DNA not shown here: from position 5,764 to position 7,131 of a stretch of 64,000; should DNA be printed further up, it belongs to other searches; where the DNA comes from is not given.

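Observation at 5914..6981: WXG100-like N-terminal domain fused to a SleB-type peptidoglycan hydrolase at the head of a T7SS effector operon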

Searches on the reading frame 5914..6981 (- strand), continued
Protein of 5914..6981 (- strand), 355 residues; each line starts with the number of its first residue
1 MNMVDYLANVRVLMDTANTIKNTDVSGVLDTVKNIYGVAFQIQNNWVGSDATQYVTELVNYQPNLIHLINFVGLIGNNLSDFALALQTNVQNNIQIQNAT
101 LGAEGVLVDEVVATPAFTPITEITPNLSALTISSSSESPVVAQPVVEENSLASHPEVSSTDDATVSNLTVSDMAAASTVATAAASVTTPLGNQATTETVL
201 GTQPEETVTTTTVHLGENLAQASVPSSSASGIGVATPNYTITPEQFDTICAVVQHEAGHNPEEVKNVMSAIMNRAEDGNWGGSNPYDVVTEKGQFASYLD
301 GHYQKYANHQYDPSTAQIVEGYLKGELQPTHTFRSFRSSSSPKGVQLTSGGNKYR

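Call 49: predict_structure(alignment_id=A5)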
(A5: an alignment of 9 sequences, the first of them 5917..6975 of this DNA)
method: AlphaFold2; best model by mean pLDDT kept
length: 353 residues; sequences in the alignment: 9
mean_pLDDT: 58.9   pTM: 0.36
mean pLDDT of the five models: 58.9, 56.7, 55.9, 55.6, 54.5
residues with pLDDT >= 90: 0; 70-90: 167; 50-70: 47; < 50: 139
segments of 3 or more residues with pLDDT < 50: 128-235, 294-300, 302-305, 336-353
pLDDT, mean of each block of 10 residues (from residue 1): 70 85 85 82 75 78 80 80 80 73 61 78 66 28 29 25 24 25 29 39 39 30 23 50 80 76 82 71 76 49 58 82 69 52 38 41
secondary structure, 60 per line:
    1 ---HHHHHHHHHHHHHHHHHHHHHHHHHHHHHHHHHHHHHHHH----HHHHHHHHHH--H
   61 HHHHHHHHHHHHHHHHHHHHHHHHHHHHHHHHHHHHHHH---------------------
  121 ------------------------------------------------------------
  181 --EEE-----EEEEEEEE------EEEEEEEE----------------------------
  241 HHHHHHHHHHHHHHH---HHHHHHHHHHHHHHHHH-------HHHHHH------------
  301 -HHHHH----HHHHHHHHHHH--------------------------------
elements in order: H4-43 H48-57 H60-99 E183-185 E191-198 E205-212 H241-255 H259-275 H283-288 H302-306 H311-321

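Call 51: fold_search(model_id=the predicted structure, library=pdb)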
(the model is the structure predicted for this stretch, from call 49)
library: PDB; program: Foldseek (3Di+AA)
matches with E <= 10: 74; with E <= 0.001: 0
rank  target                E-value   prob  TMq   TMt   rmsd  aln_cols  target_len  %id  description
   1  4fet_A                9.2e-02  1.00  0.24  0.63   3.8       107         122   13  Catalytic domain of germination-specific lytic tansglycosylase SleB from Bacillus anthracis (released 2012-07-25)
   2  4fet_B                1.4e-01  1.00  0.24  0.62   3.8       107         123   14  Catalytic domain of germination-specific lytic tansglycosylase SleB from Bacillus anthracis (released 2012-07-25)
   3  4f55                  1.9e-01  0.99  0.25  0.59   5.2       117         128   15  Crystal Structure of the Catalytic Domain of the Bacillus cereus SleB Protein (released 2012-07-11)
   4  3zbh_C                5.3e-01  0.99  0.23  0.81   2.0        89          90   19  Geobacillus thermodenitrificans EsxA crystal form I (released 2012-11-21)
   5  3zbh_A                6.5e-01  0.99  0.23  0.80   2.0        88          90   19  Geobacillus thermodenitrificans EsxA crystal form I (released 2012-11-21)
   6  3zbh_E                7.7e-01  0.98  0.23  0.80   2.1        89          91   19  Geobacillus thermodenitrificans EsxA crystal form I (released 2012-11-21)
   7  4j10_A                9.5e-01  0.98  0.21  0.80   1.7        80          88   15  The crystal structure of a secreted protein ESXB (SeMet-labeled) from Bacillus anthracis str. Sterne (released 2013-02-13)
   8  4j41_B                1.0e+00  0.98  0.21  0.81   1.6        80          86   15  The crystal structure of a secreted protein EsxB (Mutant P67A) from Bacillus anthracis str. Sterne (released 2013-02-20)
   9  4j7k_A                1.1e+00  0.97  0.21  0.77   1.7        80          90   14  The crystal structure of a secreted protein EsxB (Mutant E54Q) from Bacillus anthracis str. Sterne (released 2013-03-06)
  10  6epl_S                1.1e+00  0.12  0.10  0.08  11.8        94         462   20  Ras guanine exchange factor SOS1 (Rem-cdc25) in complex with KRAS(G12C) (released 2019-02-06)
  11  4j11_A                1.2e+00  0.97  0.21  0.78   1.7        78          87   15  The crystal structure of a secreted protein ESXB (wild-type, in P21 space group) from Bacillus anthracis str. sterne (released 2013-02-13)
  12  3zbh_H                1.2e+00  0.96  0.23  0.77   2.2        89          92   18  Geobacillus thermodenitrificans EsxA crystal form I (released 2012-11-21)
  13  4j7k_C                1.2e+00  0.97  0.21  0.75   1.9        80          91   14  The crystal structure of a secreted protein EsxB (Mutant E54Q) from Bacillus anthracis str. Sterne (released 2013-03-06)
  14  4j11_C                1.2e+00  0.96  0.21  0.75   1.9        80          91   15  The crystal structure of a secreted protein ESXB (wild-type, in P21 space group) from Bacillus anthracis str. sterne (released 2013-02-13)
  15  6erf_F                1.2e+00  0.03  0.08  0.06  18.2       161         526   11  Complex of APLF factor and Ku heterodimer bound to DNA (released 2018-10-17)
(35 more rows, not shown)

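Call 60: search_protein_families(library=pfam, proteins=[L008:3527-7933:+, L008:527-970:+, L008:12-254:+], max_evalue=0.01)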
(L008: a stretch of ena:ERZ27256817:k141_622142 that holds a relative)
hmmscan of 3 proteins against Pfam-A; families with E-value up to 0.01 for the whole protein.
L008:3527-7933:+ (1469 aa): 3 families
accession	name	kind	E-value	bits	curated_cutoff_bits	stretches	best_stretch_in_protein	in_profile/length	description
PF01580.24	FtsK_SpoIIIE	-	6.7e-38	130.8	24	2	666-865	9-220/221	FtsK/SpoIIIE family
PF12696.13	TraG-D_C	-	0.0047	17.3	22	0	822-892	2-74/126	TraM recognition site of TraD and TraG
PF05872.18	HerA_C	-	0.0076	15.4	22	0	693-744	16-63/502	Helicase HerA-like C-terminal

L008:527-970:+ (147 aa): 1 family
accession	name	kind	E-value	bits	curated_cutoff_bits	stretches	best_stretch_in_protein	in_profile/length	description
PF09537.16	DUF2383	-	7.7e-07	29.7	30.8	1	9-100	2-93/111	Domain of unknown function (DUF2383)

L008:12-254:+ (80 aa): 3 families
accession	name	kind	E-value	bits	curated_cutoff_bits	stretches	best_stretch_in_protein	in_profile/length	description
PF13730.12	HTH_36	-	0.00067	19.8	25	1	27-54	28-55/55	Helix-turn-helix domain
PF12802.13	MarR_2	-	0.00071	20.1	27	1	25-54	21-50/61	MarR family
PF05732.17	RepL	-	0.0044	17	20.3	1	21-57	72-108/164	Firmicute plasmid replication protein (RepL)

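Call 66: search_protein_families(library=phrogs, proteins=[window:5914-6981:-], max_evalue=0.01)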
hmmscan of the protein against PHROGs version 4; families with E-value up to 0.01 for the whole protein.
window:5914-6981:- (355 aa): 1 family
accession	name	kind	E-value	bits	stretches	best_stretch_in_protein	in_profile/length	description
phrog_17417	-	unknown function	0.0045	17.8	0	231-305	68-142/192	-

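Call 68: search_protein_families(library=pfam, proteins=[L012:17496-18269:+, L012:18256-18747:+, L012:18761-19384:+], max_evalue=0.00001)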
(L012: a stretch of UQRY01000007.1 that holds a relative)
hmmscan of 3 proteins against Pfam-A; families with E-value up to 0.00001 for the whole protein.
L012:17496-18269:+ (257 aa): 1 family
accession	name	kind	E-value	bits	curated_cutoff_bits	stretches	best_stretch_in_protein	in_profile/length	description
PF04085.20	MreC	-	1.1e-37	129.5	28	1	100-251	1-146/147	Rod shape-determining protein MreC, barrel core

L012:18256-18747:+ (163 aa): 0 families

L012:18761-19384:+ (207 aa): 1 family
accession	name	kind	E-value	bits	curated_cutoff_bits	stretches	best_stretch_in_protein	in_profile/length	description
PF01551.29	Peptidase_M23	-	7e-09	36.2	28.7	1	116-188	4-76/96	Peptidase family M23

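Call 83: search_dna_similar(query=window:5917-6975:-, collection=plasmids, mode=protein, max_evalue=0.001, max_rows=15)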
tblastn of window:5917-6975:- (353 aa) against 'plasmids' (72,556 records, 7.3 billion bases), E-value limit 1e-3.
No match.

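Call 84: search_dna_similar(query=window:5917-6975:-, collection=phages, mode=protein, max_evalue=0.001, max_rows=15)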
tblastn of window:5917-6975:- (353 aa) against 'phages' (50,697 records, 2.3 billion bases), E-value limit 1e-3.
No match.

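Call 92: search_protein_families(library=ncbifam, proteins=[P0007, L001:17749-18003:+, L001:18318-18794:+, L001:13104-17759:+, L001:18015-18308:+, L001:18837-19145:+], max_evalue=1)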
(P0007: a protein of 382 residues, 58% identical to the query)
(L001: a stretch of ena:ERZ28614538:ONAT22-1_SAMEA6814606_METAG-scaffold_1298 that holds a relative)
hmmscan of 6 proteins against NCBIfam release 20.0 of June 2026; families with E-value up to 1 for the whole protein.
P0007 (382 aa): 1 family
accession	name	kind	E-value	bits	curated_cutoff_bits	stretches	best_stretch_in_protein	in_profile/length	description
TIGR01610.1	phage_O_Nterm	equivalog_domain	0.12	12.9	45.5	1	253-295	10-51/95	phage replication protein O, N-terminal domain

L001:17749-18003:+ (84 aa): 0 families

L001:18318-18794:+ (158 aa): 0 families

L001:13104-17759:+ (1551 aa): 10 families
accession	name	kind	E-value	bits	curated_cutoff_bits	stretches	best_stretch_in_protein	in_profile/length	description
TIGR03928.1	T7_EssCb_Firm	equivalog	0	1067.9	778.4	1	231-1534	4-1294/1296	type VII secretion protein EssC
TIGR03924.1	T7SS_EccC_a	equivalog_domain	5.6e-120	402.1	509.15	2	250-931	1-660/673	type VII secretion protein EccCa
TIGR03925.1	T7SS_EccC_b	equivalog_domain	9.5e-77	258.5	346.55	2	992-1357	2-381/564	type VII secretion protein EccCb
NF007615.0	PRK10263.1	equivalog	3e-16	58.4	1566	2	713-914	1010-1221/1355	DNA translocase FtsK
NF041017.1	DNA_import_CedB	equivalog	2.1e-05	23.4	700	1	710-756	272-315/590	DNA import protein CedB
NF040937.1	HerA_Thermprot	equivalog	0.0025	16.3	800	1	861-905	377-420/487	DNA double-strand break repair helicase HerA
TIGR03744.1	traC_PFL_4706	equivalog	0.023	12.5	520.6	0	712-743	473-504/892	conjugative transfer ATPase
NF008364.0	PRK11160.1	equivalog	0.03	12.9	630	0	1030-1082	334-386/575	heme ABC transporter ATP-binding protein/permease CydC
NF010404.0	PRK13830.1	subfamily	0.091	10.5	810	0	1055-1104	449-495/818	conjugal transfer protein TrbE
NF042943.1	HerA_antiphage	equivalog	0.14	10.7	800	0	713-774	156-213/566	anti-phage-associated helicase HerA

L001:18015-18308:+ (97 aa): 1 family
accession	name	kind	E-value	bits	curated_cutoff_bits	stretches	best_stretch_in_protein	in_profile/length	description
TIGR03930.1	WXG100_ESAT6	subfamily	1.8e-05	24.8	44.85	1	3-81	2-79/90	WXG100 family type VII secretion target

L001:18837-19145:+ (102 aa): 2 families
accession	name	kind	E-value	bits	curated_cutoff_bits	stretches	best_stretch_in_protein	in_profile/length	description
NF035934.1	ESAT6_2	subfamily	0.00043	20.4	100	1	4-96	2-91/96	pore-forming ESAT-6 family protein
TIGR03930.1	WXG100_ESAT6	subfamily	0.036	14.3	44.85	1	4-90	1-84/90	WXG100 family type VII secretion target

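Call 93: list_cluster_members(proteins=[P0005, P0006, P0015, P0007])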
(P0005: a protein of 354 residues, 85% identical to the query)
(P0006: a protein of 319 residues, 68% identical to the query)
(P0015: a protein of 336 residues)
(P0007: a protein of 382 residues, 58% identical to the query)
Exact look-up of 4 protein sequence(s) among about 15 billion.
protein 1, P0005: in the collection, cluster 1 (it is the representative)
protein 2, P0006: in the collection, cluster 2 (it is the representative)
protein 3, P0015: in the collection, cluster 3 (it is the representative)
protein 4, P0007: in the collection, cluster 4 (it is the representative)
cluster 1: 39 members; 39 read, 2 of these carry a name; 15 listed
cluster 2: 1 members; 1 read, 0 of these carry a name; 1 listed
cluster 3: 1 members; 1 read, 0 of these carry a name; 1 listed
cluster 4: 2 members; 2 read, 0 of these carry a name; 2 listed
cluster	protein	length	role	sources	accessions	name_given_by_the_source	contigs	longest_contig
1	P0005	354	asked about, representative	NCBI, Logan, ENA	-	-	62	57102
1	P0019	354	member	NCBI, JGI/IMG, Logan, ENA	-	peptidase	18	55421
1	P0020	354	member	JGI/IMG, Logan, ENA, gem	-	peptidase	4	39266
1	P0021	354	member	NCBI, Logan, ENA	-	-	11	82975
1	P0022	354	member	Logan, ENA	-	-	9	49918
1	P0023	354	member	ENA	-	-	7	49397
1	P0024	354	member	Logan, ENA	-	-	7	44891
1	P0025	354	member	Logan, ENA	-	-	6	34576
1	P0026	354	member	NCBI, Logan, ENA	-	-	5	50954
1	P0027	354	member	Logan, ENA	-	-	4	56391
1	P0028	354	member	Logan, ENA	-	-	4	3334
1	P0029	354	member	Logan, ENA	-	-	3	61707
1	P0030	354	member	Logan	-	-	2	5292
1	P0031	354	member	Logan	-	-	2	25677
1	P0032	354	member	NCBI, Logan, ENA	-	-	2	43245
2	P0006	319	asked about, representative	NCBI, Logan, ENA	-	-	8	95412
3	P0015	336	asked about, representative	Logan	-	-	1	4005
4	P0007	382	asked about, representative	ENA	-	-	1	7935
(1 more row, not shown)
